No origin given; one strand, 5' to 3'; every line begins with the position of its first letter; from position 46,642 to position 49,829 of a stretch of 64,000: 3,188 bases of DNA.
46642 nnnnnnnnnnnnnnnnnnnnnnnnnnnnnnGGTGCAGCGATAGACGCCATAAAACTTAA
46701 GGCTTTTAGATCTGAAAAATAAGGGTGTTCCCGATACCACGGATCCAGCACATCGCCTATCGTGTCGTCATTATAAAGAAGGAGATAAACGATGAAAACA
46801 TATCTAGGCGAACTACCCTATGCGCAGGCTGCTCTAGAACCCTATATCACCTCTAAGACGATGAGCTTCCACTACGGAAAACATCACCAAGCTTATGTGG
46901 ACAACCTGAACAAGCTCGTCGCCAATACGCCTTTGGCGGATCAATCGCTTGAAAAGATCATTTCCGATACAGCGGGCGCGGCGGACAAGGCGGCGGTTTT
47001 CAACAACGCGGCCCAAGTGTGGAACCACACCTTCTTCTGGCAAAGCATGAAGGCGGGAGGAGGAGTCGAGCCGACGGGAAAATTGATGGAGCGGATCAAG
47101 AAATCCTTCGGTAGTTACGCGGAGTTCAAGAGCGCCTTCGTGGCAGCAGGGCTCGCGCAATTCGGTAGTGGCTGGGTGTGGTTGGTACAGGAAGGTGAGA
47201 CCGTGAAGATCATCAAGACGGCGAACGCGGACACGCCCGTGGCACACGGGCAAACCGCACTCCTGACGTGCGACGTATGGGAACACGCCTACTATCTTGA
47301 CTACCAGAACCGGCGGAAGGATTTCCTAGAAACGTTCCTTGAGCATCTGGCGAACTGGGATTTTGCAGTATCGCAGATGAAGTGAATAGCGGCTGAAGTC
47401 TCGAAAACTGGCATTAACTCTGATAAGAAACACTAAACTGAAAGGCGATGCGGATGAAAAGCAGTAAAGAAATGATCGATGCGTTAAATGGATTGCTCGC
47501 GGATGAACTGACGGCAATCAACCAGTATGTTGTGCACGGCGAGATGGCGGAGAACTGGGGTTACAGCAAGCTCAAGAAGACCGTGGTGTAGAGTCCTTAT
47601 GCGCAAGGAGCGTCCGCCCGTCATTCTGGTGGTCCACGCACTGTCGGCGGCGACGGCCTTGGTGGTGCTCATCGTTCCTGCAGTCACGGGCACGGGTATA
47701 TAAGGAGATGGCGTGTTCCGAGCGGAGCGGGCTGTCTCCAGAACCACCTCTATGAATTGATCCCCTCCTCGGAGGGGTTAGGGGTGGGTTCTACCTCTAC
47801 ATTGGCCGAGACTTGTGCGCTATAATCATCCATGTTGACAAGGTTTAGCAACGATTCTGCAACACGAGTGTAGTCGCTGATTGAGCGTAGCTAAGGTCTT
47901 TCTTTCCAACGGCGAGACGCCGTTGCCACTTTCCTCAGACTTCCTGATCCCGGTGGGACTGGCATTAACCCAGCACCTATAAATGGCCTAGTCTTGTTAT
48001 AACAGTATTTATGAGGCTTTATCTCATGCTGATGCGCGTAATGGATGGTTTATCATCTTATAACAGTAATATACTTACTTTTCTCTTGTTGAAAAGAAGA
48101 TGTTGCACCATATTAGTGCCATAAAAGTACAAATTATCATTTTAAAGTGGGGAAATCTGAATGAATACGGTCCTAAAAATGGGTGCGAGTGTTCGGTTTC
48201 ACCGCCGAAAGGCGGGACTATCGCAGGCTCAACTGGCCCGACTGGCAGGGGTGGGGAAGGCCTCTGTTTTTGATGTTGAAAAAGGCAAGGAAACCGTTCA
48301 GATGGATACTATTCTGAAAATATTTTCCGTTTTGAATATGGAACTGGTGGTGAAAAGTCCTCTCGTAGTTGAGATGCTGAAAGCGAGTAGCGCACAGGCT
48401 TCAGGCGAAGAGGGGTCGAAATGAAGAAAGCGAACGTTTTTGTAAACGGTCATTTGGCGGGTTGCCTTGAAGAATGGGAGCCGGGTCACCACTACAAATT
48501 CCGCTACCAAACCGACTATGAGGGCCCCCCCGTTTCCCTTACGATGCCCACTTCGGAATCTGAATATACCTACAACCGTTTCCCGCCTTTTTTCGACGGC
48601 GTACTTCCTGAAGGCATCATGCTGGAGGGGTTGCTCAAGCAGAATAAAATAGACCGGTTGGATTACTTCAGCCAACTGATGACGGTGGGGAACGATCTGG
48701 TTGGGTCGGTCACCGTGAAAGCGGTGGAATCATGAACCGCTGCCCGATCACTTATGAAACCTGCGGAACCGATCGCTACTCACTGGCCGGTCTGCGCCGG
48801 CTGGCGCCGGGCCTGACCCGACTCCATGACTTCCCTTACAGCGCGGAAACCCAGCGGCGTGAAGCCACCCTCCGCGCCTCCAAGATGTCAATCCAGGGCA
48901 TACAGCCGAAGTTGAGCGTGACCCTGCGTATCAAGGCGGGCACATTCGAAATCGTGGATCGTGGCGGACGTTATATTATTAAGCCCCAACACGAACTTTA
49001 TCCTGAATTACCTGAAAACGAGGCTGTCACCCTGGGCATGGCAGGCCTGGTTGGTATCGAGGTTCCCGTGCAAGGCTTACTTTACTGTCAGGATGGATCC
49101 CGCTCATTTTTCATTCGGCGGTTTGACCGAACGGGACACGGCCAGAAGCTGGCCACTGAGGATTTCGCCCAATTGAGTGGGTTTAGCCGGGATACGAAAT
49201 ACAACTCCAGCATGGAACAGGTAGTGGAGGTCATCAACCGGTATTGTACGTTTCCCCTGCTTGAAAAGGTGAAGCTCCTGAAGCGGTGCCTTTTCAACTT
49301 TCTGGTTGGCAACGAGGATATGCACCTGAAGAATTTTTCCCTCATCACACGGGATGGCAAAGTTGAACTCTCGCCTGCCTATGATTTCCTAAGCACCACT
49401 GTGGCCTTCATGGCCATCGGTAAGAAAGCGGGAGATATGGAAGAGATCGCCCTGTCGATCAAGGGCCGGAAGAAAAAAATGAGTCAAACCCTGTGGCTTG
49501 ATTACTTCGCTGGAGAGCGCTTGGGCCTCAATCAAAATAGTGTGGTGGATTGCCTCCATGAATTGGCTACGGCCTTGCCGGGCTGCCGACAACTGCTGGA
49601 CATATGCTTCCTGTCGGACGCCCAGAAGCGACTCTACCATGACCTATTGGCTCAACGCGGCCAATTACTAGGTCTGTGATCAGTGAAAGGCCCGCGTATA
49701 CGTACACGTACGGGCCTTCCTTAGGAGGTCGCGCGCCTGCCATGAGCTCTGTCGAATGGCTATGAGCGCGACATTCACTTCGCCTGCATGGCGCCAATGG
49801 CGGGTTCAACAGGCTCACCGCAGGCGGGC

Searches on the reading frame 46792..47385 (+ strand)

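Call 45: search_protein_families(library=pfam, proteins=[window:46792-47385:+], max_evalue=0.01)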
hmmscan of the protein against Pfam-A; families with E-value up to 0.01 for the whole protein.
window:46792-47385:+ (197 aa): 2 families
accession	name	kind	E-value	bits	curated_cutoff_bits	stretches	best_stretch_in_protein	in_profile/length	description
PF02777.23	Sod_Fe_C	-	2.5e-36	124.2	20.9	1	94-192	1-99/102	Iron/manganese superoxide dismutases, C-terminal domain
PF00081.27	Sod_Fe_N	-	3.7e-28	98.3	27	1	5-87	4-82/82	Iron/manganese superoxide dismutases, alpha-hairpin domain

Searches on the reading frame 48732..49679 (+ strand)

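Call 45: search_protein_families(library=pfam, proteins=[window:48732-49679:+], max_evalue=0.01)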
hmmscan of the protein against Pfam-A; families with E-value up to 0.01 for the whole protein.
window:48732-49679:+ (315 aa): 1 family
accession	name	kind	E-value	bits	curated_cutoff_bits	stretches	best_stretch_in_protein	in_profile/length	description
PF07804.18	HipA_C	-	8.3e-47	160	30.5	1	52-281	1-208/213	HipA-like C-terminal domain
